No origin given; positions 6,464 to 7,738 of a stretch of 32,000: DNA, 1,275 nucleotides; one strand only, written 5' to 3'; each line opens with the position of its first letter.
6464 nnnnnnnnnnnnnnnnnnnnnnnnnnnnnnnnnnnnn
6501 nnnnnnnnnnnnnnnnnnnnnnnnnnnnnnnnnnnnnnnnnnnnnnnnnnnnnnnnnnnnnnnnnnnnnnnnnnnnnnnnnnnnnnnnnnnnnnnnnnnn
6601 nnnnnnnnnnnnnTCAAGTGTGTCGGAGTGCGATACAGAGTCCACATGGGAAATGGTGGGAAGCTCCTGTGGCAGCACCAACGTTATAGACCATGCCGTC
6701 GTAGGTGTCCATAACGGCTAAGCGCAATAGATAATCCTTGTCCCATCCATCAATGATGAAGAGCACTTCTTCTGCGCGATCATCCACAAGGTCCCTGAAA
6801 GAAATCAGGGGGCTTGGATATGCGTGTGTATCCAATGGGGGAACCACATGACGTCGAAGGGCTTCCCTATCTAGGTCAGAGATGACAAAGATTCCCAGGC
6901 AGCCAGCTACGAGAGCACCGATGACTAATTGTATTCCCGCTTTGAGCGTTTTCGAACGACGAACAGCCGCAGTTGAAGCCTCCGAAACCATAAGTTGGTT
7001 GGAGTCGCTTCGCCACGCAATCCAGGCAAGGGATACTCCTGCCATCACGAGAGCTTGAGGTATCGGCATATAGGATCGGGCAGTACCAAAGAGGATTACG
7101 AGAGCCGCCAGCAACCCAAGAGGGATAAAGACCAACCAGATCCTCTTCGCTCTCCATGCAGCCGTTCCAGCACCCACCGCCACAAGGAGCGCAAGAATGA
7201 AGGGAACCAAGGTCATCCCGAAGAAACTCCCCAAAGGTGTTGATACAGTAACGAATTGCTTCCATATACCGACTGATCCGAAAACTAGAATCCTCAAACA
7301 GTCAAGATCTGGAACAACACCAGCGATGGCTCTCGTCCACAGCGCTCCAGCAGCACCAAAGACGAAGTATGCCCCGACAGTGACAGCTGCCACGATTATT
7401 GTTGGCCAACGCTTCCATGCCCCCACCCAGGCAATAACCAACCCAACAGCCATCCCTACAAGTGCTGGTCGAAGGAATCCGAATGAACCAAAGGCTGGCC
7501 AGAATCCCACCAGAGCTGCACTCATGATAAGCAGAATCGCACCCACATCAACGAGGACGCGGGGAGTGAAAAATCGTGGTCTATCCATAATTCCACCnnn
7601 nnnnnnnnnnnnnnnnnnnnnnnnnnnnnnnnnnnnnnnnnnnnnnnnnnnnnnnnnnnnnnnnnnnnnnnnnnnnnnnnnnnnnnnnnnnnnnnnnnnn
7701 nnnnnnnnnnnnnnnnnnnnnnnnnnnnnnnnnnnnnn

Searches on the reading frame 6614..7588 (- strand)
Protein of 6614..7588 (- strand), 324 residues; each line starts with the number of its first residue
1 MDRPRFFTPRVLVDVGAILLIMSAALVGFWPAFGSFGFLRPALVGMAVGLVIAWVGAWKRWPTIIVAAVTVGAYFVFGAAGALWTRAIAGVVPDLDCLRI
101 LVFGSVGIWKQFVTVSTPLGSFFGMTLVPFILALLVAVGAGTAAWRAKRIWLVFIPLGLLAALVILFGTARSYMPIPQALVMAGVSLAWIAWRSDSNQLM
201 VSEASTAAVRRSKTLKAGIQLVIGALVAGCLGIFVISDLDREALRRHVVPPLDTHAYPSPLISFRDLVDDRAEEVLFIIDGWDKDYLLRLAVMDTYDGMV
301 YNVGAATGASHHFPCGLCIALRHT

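Call 5: search_protein_families(library=pfam, proteins=[window:6614-7588:-], max_evalue=0.01)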
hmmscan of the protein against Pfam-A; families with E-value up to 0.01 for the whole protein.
window:6614-7588:- (324 aa): 1 family
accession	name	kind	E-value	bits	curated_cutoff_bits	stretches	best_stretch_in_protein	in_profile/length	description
PF11992.13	TgpA_N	-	1.8e-06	27.6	30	1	21-298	2-247/333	TgpA N-terminal domain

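Call 31: search_protein_families(library=ncbifam, proteins=[window:6614-7588:-], max_evalue=0.01)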
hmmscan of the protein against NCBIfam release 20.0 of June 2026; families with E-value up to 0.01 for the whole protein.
window:6614-7588:- (324 aa): 0 families

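Call 40: search_protein_representatives(protein=window:6614-7588:-)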
Query: 324 residues. Proteins with E-value up to 0.001 (for the whole library): 894; up to 1e-10: 584; up to 1e-30: 76. The best 150 are listed.
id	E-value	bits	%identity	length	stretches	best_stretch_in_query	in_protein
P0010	1.8e-208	707.9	100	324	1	1-324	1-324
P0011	1.3e-69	251.5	44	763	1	6-314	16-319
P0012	2.0e-67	244.3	49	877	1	4-311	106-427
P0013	3.3e-61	223.9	43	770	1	3-313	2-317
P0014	1.5e-57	211.8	45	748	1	9-312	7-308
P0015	1.7e-57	211.7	42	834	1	2-310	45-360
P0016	1.5e-49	185.6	41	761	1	12-317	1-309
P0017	5.6e-49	183.7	41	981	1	2-310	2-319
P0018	3.0e-47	178.0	38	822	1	13-311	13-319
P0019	2.4e-46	175.0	37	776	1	12-306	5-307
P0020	1.2e-45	172.7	39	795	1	3-307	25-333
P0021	1.3e-44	169.3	37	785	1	13-309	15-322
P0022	1.2e-43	166.2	41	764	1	20-307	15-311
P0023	8.5e-43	163.4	36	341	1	10-303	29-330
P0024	5.1e-42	160.8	41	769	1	10-310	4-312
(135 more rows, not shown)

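Call 43: find_encoding_contigs(protein=P0011, flank=10000, max_places=3)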
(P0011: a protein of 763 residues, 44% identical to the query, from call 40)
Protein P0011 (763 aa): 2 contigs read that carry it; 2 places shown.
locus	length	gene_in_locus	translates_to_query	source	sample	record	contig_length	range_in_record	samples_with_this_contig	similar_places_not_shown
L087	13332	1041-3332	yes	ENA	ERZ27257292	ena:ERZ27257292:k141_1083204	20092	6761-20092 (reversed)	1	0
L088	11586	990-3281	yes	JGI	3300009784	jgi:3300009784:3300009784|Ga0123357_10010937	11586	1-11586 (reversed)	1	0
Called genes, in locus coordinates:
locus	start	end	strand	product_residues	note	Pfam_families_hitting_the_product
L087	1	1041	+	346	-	?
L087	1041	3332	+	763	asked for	PF11992:TgpA_N, PF01841:Transglut_core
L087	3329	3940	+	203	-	-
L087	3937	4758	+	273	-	PF13672:PP2C_2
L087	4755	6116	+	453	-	-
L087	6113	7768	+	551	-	PF00069:Pkinase, PF07714:PK_Tyr_Ser-Thr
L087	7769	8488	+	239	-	-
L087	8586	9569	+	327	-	PF25591:LRV_2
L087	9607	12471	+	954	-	-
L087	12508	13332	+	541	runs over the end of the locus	-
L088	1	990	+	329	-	?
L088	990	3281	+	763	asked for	PF11992:TgpA_N, PF01841:Transglut_core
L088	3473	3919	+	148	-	-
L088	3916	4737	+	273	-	PF13672:PP2C_2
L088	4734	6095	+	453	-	-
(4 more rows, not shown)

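Call 61: find_homologous_proteins(query=window:6614-7588:-, max_evalue=1e-20)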
Query window:6614-7588:- (324 aa): 1 proteins with E <= 1e-20 among 8000 candidates.
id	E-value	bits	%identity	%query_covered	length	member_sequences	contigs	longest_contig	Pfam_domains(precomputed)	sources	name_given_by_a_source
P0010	5.8e-208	708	100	100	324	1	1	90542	PF11992.14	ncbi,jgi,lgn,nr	ncbi:MAG: hypothetical protein LBG99_03110 [Propionibacteriaceae bacterium]|jgi:hypothetical protein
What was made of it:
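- Tried and rejected: The last protein search, with the TgpA_N ORF, found only the query itself (call 61).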
